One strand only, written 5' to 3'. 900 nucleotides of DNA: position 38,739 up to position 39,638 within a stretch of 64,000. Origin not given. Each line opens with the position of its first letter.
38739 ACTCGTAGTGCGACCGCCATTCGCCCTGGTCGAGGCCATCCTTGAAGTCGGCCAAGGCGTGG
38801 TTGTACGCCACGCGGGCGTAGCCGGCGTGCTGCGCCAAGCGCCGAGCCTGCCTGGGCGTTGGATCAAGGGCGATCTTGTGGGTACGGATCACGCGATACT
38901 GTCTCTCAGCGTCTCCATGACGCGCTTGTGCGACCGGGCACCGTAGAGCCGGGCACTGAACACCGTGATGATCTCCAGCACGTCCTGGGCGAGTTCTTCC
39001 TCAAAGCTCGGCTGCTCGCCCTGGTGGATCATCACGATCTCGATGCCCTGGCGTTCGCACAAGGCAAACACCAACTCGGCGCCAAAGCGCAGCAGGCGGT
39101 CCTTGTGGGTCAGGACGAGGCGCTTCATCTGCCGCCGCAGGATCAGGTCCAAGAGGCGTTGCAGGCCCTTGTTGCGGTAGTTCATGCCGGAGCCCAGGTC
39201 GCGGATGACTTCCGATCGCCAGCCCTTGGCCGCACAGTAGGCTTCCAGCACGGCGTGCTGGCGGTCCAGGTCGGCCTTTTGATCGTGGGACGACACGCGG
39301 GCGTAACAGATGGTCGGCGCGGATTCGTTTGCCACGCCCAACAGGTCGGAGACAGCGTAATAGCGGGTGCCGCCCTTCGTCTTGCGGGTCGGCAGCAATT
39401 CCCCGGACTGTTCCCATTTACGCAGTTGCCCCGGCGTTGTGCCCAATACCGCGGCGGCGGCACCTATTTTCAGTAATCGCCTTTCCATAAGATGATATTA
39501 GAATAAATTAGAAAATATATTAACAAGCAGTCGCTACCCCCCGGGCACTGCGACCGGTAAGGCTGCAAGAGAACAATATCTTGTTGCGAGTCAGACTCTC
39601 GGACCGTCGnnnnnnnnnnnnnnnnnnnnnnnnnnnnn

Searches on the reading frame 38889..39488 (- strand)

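Call 14: search_protein_families(library=pfam, proteins=[window:38889-39488:-], max_evalue=0.01)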
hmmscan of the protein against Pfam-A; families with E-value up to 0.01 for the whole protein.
window:38889-39488:- (199 aa): 4 families
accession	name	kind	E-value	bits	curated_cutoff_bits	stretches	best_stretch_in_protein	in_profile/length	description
PF00239.26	Resolvase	-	1.8e-20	74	23.3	1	60-189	2-135/145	Resolvase, N terminal domain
PF00376.29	MerR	-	2.7e-08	33.9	28.2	1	7-44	1-38/38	MerR family regulatory protein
PF13411.12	MerR_1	-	3.2e-08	34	21.6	1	7-49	2-43/69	MerR HTH family regulatory protein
PF12728.13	HTH_17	-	0.00067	20.3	27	1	5-50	1-44/51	Helix-turn-helix domain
